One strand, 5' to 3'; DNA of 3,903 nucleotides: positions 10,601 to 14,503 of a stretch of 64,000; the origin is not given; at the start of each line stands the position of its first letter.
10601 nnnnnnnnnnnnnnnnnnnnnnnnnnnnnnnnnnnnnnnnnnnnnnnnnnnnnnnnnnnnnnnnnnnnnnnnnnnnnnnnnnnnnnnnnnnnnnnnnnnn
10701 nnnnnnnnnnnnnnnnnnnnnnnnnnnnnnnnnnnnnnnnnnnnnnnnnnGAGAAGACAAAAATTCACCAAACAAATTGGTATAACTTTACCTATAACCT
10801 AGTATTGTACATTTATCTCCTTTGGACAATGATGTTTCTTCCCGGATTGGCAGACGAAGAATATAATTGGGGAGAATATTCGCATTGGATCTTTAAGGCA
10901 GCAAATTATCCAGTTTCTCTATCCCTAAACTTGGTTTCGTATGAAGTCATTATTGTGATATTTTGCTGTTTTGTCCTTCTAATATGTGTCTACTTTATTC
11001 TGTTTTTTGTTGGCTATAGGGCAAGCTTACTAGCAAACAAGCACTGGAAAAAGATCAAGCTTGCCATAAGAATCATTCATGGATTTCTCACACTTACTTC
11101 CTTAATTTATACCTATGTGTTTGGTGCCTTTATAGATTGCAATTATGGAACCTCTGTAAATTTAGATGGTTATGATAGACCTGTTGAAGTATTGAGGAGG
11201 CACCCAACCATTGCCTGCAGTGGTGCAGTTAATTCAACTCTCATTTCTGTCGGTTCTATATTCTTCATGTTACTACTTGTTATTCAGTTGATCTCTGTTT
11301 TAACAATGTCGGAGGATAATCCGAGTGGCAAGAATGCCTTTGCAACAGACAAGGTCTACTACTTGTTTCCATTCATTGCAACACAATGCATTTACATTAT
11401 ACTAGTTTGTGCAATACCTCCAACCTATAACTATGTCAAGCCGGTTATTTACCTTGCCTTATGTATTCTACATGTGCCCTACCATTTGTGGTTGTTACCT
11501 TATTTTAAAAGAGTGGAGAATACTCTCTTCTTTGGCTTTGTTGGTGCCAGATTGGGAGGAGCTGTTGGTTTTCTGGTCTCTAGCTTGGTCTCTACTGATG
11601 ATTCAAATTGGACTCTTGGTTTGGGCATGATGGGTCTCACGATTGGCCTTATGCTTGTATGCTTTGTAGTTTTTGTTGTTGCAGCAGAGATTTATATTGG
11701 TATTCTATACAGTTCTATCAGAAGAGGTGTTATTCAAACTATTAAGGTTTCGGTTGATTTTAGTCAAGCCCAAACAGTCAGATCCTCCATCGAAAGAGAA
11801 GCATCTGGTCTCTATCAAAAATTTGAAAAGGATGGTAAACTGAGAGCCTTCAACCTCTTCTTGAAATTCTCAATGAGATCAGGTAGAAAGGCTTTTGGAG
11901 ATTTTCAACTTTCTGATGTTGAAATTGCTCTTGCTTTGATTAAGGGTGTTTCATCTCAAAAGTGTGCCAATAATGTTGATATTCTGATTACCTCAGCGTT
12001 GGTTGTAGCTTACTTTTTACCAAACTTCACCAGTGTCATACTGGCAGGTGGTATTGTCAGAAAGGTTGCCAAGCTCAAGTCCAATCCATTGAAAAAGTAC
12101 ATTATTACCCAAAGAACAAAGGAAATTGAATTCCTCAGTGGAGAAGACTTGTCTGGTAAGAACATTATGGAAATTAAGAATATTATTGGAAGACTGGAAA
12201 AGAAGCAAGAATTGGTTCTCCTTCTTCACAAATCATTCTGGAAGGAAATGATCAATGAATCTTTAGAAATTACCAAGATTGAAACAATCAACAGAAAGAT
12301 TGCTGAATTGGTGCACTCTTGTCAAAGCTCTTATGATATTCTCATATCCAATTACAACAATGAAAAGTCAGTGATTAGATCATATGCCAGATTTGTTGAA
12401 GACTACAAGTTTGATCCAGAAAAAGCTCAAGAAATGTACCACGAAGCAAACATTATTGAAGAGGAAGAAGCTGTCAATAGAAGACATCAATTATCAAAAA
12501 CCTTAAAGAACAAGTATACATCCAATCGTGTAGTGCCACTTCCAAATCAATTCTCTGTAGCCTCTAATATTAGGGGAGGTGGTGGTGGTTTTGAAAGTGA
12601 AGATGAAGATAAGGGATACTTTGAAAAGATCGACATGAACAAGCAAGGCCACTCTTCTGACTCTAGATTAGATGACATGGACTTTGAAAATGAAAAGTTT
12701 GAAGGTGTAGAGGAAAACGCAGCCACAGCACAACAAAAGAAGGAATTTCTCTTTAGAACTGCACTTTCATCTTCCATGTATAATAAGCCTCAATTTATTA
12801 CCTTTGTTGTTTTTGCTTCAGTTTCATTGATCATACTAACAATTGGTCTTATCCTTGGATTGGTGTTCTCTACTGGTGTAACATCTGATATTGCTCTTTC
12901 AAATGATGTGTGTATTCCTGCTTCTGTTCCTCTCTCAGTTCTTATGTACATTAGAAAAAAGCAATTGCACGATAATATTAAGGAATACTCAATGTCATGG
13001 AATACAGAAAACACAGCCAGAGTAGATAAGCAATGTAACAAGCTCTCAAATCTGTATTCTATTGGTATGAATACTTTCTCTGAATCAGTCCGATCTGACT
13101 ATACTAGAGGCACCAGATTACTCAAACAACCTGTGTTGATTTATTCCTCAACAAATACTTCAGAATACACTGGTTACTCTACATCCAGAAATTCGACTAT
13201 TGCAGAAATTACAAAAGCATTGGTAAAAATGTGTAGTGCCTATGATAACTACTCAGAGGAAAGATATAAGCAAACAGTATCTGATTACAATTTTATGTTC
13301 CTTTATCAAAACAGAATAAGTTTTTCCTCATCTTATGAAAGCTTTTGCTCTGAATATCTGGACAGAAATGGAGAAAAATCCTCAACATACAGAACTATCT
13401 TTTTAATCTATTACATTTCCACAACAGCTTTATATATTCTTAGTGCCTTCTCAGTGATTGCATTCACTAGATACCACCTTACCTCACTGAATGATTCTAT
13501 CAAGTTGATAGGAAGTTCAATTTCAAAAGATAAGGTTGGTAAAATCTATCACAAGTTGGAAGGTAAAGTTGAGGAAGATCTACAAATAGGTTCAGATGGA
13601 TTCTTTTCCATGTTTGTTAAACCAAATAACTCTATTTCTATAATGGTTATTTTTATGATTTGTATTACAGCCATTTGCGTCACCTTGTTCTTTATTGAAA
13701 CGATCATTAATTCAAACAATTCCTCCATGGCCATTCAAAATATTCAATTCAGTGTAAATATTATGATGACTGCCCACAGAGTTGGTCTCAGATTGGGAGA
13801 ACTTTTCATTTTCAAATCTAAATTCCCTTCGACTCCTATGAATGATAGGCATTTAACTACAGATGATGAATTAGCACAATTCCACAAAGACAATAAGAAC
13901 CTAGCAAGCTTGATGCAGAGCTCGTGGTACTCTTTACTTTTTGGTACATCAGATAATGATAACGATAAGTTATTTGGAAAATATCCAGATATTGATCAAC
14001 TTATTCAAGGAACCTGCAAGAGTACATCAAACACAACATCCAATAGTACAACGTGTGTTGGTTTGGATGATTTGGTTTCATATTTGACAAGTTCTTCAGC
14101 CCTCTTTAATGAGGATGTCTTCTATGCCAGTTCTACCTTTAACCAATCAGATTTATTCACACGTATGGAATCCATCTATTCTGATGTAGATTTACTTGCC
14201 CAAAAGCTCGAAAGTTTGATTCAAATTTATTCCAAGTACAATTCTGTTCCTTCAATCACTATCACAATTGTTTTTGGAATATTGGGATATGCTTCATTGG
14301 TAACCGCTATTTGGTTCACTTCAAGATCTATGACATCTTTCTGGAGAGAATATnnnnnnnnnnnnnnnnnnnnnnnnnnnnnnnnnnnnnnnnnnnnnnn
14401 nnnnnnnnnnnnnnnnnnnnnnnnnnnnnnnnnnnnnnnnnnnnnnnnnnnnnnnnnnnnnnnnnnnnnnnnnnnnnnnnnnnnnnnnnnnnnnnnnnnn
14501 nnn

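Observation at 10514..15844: Unusual cyclase architecture: two polytopic membrane blocks, a PAS domain and a single class III adenylyl-cyclase catalytic domain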

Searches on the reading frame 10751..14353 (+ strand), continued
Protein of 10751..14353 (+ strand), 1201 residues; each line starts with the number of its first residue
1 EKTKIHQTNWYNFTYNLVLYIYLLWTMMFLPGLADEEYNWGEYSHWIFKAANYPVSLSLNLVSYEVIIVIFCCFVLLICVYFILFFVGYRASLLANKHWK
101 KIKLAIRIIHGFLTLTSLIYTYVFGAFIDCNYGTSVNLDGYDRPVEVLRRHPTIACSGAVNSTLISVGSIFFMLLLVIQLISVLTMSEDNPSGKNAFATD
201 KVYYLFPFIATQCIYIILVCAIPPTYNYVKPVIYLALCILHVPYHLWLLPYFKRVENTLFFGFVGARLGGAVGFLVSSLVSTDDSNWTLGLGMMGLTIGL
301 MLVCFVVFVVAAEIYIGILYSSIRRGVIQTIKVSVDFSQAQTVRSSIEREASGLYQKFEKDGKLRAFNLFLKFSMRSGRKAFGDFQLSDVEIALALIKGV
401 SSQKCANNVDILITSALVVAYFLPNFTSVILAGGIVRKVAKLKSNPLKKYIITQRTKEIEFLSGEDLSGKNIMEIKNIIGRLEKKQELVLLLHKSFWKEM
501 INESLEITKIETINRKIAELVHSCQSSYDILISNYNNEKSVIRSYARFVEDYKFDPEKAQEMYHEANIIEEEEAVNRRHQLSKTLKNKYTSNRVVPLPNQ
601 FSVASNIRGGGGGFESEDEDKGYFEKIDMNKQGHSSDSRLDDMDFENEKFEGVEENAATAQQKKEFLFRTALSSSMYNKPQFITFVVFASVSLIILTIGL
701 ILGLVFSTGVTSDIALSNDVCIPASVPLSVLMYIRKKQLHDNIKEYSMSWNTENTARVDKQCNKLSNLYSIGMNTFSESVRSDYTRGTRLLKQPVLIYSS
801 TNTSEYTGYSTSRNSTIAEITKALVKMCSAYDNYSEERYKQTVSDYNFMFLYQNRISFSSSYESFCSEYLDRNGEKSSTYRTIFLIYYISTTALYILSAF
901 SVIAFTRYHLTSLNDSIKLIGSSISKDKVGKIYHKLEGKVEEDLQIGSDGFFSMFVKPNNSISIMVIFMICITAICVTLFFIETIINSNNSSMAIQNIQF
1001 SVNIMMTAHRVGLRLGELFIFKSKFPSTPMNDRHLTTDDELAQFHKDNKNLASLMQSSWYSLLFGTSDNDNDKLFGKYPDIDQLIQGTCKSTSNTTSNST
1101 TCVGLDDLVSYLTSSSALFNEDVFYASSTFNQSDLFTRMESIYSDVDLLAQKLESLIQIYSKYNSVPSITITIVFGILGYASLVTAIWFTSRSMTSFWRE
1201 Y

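Call 84: search_solved_structures(query=A1, max_evalue=5)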
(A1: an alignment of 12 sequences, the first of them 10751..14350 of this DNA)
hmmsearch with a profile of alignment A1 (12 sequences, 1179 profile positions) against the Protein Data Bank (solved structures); distinct sequences matched with E-value up to 5: 4.
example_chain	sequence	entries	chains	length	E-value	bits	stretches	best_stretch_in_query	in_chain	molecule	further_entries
8oyd_A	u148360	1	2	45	0.085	13.4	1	44-76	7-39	BDNF/NT-3 growth factors receptor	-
6t17_A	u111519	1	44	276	0.27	11.8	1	958-1043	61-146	Flagellin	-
9yda_R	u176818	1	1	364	1.2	9.6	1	48-115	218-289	Medium-wave-sensitive opsin 1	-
9ygz_R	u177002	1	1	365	1.2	9.6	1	48-115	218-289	Medium-wave-sensitive opsin 1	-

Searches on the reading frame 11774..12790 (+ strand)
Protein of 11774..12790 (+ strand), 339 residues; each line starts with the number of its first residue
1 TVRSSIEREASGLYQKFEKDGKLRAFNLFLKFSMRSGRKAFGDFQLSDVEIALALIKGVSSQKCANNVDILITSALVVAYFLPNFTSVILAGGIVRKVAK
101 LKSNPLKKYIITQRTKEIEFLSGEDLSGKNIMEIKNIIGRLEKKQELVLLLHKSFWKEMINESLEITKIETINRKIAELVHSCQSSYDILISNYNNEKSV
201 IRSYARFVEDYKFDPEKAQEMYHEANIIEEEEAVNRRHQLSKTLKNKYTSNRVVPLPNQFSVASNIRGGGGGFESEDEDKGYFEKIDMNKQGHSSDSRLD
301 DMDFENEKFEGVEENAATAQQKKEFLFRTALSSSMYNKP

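Call 73: search_protein_families(library=pfam, proteins=[window:11774-12790:+], max_evalue=10)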
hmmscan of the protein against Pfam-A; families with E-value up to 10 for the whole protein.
window:11774-12790:+ (339 aa): 4 families
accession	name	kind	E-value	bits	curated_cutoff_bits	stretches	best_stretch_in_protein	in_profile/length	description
PF25474.1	TPR_TmcB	-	1.1e-18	67.8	27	1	131-233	21-123/125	TmcB, TPR repeats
PF16335.10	GtaA_6_Hairpin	-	0.11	12.2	24.9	1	36-91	11-68/343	Glutaminase A six helical-hairpin domain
PF05746.21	DALR_1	-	0.17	12.4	22.3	1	136-189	29-77/117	DALR anticodon binding domain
PF01817.26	CM_2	-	1.4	9.6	27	1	191-230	37-74/80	Chorismate mutase type II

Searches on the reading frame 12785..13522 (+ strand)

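Call 73: search_protein_families(library=pfam, proteins=[window:12785-13522:+], max_evalue=10)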
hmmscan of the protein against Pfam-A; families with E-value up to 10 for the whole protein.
window:12785-13522:+ (246 aa): 1 family
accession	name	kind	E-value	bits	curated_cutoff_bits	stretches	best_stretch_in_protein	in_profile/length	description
PF13903.11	Claudin_2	-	0.00036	20.8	29.1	2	4-81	88-166/192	PMP-22/EMP/MP20/Claudin tight junction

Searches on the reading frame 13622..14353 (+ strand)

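Call 73: search_protein_families(library=pfam, proteins=[window:13622-14353:+], max_evalue=10)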
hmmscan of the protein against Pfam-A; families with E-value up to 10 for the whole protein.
window:13622-14353:+ (244 aa): 1 family
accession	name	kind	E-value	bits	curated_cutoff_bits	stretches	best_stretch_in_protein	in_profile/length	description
PF08649.15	DASH_Dad1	-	0.098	13.3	31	1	177-211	12-46/55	DASH complex subunit Dad1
